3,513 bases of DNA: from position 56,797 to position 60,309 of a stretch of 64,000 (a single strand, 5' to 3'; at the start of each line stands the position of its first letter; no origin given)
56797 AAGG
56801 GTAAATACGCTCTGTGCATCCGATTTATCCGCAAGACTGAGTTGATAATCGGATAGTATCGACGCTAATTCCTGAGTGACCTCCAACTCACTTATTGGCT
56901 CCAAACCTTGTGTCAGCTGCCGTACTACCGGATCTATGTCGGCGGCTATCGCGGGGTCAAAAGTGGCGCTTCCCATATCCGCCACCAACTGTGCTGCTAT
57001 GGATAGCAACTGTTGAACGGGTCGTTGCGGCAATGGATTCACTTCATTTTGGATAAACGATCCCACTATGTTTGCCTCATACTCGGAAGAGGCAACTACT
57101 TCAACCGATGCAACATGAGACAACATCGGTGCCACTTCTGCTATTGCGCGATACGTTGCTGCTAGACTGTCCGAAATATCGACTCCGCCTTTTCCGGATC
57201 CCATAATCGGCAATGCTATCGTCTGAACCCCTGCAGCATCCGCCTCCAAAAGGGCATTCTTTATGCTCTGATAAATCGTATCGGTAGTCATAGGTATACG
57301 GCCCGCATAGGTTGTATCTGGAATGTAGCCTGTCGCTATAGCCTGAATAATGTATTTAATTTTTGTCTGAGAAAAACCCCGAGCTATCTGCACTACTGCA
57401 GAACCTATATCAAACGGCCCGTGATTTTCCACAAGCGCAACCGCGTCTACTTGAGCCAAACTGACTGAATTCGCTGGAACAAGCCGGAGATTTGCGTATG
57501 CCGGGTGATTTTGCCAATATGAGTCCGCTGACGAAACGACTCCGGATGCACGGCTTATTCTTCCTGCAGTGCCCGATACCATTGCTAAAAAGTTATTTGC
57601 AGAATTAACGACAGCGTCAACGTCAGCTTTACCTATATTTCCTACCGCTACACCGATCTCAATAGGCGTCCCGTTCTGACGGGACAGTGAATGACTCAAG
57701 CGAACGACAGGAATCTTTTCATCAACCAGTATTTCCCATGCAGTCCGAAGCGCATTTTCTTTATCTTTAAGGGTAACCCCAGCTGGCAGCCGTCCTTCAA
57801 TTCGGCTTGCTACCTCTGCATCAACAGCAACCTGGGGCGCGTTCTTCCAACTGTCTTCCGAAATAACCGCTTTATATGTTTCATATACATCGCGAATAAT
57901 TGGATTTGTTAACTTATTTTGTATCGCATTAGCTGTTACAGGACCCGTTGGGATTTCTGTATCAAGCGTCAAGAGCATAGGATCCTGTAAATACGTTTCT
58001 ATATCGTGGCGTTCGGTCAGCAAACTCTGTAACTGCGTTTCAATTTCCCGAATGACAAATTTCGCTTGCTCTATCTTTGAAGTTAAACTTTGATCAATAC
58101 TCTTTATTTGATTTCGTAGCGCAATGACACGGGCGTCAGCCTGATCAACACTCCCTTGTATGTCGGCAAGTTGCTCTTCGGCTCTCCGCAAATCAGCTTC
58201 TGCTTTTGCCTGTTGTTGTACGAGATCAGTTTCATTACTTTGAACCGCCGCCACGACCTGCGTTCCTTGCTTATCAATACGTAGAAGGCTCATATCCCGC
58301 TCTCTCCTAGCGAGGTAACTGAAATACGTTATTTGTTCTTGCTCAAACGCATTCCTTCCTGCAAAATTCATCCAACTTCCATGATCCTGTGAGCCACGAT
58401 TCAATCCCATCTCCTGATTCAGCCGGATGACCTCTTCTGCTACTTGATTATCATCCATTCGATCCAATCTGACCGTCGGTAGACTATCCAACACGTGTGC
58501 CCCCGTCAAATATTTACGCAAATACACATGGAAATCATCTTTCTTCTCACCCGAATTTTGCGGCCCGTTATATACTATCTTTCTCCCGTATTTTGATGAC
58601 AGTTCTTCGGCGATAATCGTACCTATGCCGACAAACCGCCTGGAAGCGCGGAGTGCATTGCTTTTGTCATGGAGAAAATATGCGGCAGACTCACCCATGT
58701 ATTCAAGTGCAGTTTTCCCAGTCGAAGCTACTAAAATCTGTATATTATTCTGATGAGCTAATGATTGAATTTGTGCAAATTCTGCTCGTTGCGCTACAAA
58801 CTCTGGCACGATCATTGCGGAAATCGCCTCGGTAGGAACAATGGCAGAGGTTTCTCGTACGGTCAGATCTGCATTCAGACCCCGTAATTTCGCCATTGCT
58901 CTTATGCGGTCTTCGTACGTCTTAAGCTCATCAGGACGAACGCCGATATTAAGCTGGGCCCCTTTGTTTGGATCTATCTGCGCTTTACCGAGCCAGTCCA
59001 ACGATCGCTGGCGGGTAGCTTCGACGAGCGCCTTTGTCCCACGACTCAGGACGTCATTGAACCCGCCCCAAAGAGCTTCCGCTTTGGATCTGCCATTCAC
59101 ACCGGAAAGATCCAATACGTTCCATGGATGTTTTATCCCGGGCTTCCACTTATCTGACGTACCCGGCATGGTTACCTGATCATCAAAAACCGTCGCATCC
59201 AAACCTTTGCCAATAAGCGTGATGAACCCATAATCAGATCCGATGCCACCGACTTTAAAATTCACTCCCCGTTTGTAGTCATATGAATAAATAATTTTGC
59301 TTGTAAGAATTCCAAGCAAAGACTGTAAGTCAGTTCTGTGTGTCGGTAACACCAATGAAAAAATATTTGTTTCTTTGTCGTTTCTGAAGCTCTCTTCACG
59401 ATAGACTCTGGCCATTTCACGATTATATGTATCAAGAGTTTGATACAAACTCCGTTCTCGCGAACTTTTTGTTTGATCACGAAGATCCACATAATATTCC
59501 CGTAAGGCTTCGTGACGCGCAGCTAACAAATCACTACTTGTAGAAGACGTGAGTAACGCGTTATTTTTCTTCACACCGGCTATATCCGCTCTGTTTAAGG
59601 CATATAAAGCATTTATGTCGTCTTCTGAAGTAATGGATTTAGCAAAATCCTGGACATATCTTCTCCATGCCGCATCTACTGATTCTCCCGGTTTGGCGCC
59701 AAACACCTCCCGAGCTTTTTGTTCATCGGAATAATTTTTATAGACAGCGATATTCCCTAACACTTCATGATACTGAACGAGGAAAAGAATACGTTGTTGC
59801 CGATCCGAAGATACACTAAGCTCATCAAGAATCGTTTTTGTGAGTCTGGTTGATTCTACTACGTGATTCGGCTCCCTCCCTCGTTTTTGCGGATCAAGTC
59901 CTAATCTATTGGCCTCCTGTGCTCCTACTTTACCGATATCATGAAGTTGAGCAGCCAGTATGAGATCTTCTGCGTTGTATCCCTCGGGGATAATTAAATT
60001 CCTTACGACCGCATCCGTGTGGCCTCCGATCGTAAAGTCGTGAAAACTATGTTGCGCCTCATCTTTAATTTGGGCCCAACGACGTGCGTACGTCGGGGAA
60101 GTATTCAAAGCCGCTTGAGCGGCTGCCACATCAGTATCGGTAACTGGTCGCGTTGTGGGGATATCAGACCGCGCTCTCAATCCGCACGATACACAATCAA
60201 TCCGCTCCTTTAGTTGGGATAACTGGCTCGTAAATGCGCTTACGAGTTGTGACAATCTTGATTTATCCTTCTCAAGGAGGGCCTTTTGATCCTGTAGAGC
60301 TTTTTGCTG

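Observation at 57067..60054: HD phosphohydrolase plus macro domain pair in the N-terminal third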

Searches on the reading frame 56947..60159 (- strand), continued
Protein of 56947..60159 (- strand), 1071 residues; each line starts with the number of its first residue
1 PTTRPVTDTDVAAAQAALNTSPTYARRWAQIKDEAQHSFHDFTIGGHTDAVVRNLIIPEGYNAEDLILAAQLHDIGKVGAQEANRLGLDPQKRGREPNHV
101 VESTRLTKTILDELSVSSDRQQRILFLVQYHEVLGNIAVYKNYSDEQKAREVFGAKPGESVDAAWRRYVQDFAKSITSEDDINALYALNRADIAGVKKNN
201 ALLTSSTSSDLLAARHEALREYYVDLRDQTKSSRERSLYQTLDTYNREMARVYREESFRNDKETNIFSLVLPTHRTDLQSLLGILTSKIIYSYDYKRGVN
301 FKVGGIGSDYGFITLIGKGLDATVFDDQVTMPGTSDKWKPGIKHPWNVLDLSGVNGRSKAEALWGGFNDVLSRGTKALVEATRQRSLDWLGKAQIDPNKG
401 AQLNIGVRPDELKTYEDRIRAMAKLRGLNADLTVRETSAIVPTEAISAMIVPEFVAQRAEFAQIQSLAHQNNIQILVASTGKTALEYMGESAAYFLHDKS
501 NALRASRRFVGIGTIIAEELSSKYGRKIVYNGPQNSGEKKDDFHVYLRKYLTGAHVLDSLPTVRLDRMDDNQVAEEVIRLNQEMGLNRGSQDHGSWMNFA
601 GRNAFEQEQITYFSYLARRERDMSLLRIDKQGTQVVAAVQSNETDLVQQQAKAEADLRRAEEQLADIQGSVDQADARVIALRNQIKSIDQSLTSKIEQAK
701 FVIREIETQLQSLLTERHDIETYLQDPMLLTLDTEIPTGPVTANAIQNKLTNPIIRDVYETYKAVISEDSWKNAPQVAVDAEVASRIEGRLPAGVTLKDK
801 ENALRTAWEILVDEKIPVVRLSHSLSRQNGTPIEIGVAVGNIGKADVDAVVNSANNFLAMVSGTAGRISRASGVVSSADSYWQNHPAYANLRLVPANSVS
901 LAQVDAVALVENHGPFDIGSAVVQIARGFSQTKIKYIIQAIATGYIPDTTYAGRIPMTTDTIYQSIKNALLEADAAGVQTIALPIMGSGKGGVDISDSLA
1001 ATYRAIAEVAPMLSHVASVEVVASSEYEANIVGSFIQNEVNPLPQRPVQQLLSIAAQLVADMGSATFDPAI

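Call 97: search_protein_families(library=pfam, proteins=[L082:290-3481:-], max_evalue=0.01)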
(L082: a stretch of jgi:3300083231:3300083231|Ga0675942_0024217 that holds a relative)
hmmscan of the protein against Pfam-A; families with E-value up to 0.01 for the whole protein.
L082:290-3481:- (1063 aa): 1 family
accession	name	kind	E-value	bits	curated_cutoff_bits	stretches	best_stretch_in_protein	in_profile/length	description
PF10279.14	Latarcin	-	0.00019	22.1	25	0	350-378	34-62/64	Latarcin precursor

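Call 106: search_protein_families(library=pfam, proteins=[P0007, L084:3-2738:+, P0040, L084:19370-29308:+], max_evalue=0.001)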
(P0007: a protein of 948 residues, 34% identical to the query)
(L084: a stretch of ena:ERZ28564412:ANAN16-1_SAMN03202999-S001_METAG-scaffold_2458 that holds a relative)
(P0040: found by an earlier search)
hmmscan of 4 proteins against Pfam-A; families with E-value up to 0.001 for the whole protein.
P0007 (948 aa): 3 families
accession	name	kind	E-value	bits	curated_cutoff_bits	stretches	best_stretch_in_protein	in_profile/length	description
PF04055.27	Radical_SAM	-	3.4e-14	53.8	29.5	1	268-441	6-166/166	Radical SAM superfamily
PF02310.24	B12-binding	-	1.2e-11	44.9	32.1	1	114-194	40-117/121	B12 binding domain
PF01966.28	HD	-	0.00026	21.7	22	1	768-852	3-90/116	HD domain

L084:3-2738:+ (911 aa): 0 families

P0040 (4652 aa): 3 families
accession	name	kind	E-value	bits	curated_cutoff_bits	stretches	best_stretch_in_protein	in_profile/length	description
PF01661.27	Macro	-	2.5e-09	37.5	22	1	717-804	36-115/118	Macro domain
PF13508.13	Acetyltransf_7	-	4e-06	27.6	27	1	1930-2025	3-84/84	Acetyltransferase (GNAT) domain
PF05531.17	NPV_P10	-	0.0008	20.3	29.8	0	361-418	15-68/75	Nucleopolyhedrovirus P10 protein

L084:19370-29308:+ (3313 aa): 2 families
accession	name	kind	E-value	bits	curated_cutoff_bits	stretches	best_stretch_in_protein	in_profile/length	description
PF05048.19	NosD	-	3.2e-05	23.9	23.6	1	1657-1775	71-171/212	Periplasmic copper-binding protein (NosD)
PF13229.12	Beta_helix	-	9.3e-05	22.5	25.9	1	1640-1773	59-158/158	Right handed beta helix region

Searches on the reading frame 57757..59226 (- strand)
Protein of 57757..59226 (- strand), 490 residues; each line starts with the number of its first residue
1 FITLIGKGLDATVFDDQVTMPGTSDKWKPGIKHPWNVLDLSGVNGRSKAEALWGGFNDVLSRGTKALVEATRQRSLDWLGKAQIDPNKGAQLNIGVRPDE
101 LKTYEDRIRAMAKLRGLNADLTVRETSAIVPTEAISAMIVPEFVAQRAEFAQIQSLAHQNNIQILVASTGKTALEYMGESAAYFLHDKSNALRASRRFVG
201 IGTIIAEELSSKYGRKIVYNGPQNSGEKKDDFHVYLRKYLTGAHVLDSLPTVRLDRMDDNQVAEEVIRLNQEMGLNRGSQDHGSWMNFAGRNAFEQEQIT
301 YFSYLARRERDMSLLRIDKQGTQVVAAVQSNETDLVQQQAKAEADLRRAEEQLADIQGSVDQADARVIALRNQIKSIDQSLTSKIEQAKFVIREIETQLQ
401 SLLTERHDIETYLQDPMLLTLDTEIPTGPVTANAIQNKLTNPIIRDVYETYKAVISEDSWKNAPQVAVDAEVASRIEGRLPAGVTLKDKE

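Call 9: search_protein_families(library=pfam, proteins=[window:57757-59226:-], max_evalue=1)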
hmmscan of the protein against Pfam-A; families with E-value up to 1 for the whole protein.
window:57757-59226:- (490 aa): 12 families
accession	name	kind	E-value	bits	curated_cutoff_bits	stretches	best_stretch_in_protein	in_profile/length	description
PF15003.11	HAUS2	-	0.00034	20.8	27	1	328-419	22-113/191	HAUS augmin-like complex subunit 2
PF04871.18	Uso1_p115_C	-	0.01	16.6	28.4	1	327-403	5-80/121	Uso1 / p115 like vesicle tethering protein, C terminal region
PF01923.23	Cob_adeno_trans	-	0.02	15.4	24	1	311-407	55-146/171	Cobalamin adenosyltransferase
PF23991.1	DUF7310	-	0.049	14.6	40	1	331-381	17-67/83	Coiled-coil region of unknown function (DUF7310)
PF14362.11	DUF4407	-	0.05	13.3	31.3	1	323-412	111-206/297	Domain of unknown function (DUF4407)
PF10498.14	IFT57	-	0.05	13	40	1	312-386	243-317/360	Intra-flagellar transport protein 57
PF07888.16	CALCOCO1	-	0.082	12.2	36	1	309-406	147-243/496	Calcium binding and coiled-coil domain (CALCOCO1) like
PF11932.13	DUF3450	-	0.11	12.2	32.6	1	316-403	23-106/241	Protein of unknown function (DUF3450)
PF14931.11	IFT20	-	0.23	12.1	27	1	345-410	41-106/119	Intraflagellar transport complex B, subunit 20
PF02721.21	DUF223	-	0.25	12.1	24.6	0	301-339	25-63/104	Domain of unknown function DUF223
PF00401.25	ATP-synt_DE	-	0.47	11.1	24.6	1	340-366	6-33/47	ATP synthase, Delta/Epsilon chain, long alpha-helix domain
PF10241.14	KxDL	-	0.93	10.3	27.2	0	316-384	13-81/86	Uncharacterized conserved protein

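Call 23: search_protein_families(library=ncbifam, proteins=[window:57757-59226:-], max_evalue=0.1)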
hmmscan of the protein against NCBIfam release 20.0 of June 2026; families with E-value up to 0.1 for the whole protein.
window:57757-59226:- (490 aa): 5 families
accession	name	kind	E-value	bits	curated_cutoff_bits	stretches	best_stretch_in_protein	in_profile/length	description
NF045487.1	ASRP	equivalog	0.0062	15.2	300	1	332-413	357-438/593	archaea-specific SMC-related protein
NF045780.1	TrlF_fam_ATP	equivalog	0.0076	15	350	1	296-460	417-585/944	TrlF family AAA-like ATPase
NF006543.0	PRK09039.1-2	equivalog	0.023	14.5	305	1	310-387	99-166/350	peptidoglycan -binding protein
TIGR04320.1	Surf_Exclu_PgrA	domain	0.023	14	70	1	323-389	250-342/360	SEC10/PgrA surface exclusion domain-containing protein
NF047363.1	Zn_ribbon_CdsZ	equivalog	0.069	12.6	275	0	312-407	19-119/251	zinc ribbon domain regulatory protein CdsZ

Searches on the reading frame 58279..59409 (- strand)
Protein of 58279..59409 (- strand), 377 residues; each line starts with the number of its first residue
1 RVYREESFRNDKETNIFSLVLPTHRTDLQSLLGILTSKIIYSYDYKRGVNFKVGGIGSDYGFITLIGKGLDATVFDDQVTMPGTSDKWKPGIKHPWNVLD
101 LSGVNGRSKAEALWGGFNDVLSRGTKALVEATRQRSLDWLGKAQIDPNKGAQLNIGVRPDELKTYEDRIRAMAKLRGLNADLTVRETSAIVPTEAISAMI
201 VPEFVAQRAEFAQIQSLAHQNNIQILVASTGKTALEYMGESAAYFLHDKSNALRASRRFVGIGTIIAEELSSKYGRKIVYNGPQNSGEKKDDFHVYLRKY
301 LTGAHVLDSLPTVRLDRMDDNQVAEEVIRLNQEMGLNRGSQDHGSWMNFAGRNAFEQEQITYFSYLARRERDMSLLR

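Call 38: search_protein_families(library=pfam, proteins=[window:58279-59409:-], max_evalue=1)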
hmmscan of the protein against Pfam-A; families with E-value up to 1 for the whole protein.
window:58279-59409:- (377 aa): 0 families

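Call 84: find_related_loci(query=A4, collection=metagenome_contigs, flank=10000)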
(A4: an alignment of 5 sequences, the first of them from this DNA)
Query A4 (366 aa) in metagenome_contigs; peptide patterns used: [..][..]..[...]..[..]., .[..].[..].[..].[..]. (x = any residue, [..] = any of these).
188 stretches matched a pattern; 4 encode a relative of the query (tblastn E <= 1e-3); 4 distinct loci.
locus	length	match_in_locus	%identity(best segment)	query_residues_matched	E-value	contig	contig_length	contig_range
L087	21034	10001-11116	49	3-366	6e-109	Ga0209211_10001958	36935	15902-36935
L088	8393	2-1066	48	20-366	6e-99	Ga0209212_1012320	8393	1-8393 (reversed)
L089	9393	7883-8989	35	4-366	1e-63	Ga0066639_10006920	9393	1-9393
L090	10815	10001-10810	37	4-260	3e-49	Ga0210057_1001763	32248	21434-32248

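Call 89: search_protein_families(library=pfam, proteins=[L087:2-10801:+, L087:10502-21034:+], max_evalue=0.001)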
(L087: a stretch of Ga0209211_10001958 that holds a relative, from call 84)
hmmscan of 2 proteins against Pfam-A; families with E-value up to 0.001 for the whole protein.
L087:2-10801:+ (3600 aa): 2 families
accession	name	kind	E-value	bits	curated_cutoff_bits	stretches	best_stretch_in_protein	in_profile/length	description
PF01966.28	HD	-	1.6e-07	32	22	1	3118-3205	11-92/116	HD domain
PF25046.1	DUF7790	-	6.9e-07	29.4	23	1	2603-2790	20-190/272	Domain of unknown function (DUF7790)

L087:10502-21034:+ (3511 aa): 2 families
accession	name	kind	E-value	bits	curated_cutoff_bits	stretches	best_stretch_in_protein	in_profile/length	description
PF01661.27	Macro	-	1.2e-09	38.6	22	1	570-657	36-115/118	Macro domain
PF13508.13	Acetyltransf_7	-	2.9e-06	28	27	1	1783-1878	3-84/84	Acetyltransferase (GNAT) domain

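Call 95: find_related_loci(query=A4, collection=viral_contigs, flank=10000)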
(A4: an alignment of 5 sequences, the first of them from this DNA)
Query A4 (366 aa) in viral_contigs; peptide patterns used: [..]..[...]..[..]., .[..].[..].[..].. (x = any residue, [..] = any of these).
42 stretches matched a pattern, but none encodes a relative of the query by tblastn (E <= 1e-3).

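Call 97: search_protein_families(library=pfam, proteins=[L090:14-685:+, L090:679-1281:+, L090:1471-1977:+, L090:1974-4169:+, L090:4306-5160:+, L090:5170-8373:+], max_evalue=0.01)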
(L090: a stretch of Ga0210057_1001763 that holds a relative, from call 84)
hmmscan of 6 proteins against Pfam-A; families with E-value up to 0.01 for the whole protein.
L090:14-685:+ (223 aa): 1 family
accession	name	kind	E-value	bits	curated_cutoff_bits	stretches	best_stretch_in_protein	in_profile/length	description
PF10247.14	Romo1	-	4.5e-05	24.2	27.6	1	73-103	3-33/66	Reactive mitochondrial oxygen species modulator 1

L090:679-1281:+ (200 aa): 1 family
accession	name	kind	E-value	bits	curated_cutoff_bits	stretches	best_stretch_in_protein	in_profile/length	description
PF18915.5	DUF5667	-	3.3e-05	24.7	27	1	69-195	2-92/99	Domain of unknown function (DUF5667)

L090:1471-1977:+ (168 aa): 2 families
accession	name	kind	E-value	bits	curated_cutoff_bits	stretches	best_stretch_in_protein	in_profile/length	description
PF03477.21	ATP-cone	-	4.2e-21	75.7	25.8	1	50-135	2-86/88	ATP cone domain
PF22811.2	Zn_ribbon_NrdR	-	1.7e-20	73.1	27.2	1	1-42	1-42/42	Transcriptional repressor NrdR-like, N-terminal domain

L090:1974-4169:+ (731 aa): 4 families
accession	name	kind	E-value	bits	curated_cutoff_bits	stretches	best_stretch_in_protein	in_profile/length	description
PF21995.1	RNR-II_ins_dom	-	2.4e-13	50.7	27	1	152-250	4-102/107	B12-dependent ribonucleotide reductase, insertion domain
PF02867.20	Ribonuc_red_lgC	-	1.5e-08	34.2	23.9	1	273-480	67-298/523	Ribonucleotide reductase, barrel domain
PF08472.16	S6PP_C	-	0.0033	17.7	34.4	1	496-539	28-71/133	Sucrose-6-phosphate phosphohydrolase C-terminal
PF17975.6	RNR_Alpha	-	0.0082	17.1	26.4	0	21-78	18-79/101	Ribonucleotide reductase alpha domain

L090:4306-5160:+ (284 aa): 0 families

L090:5170-8373:+ (1067 aa): 0 families
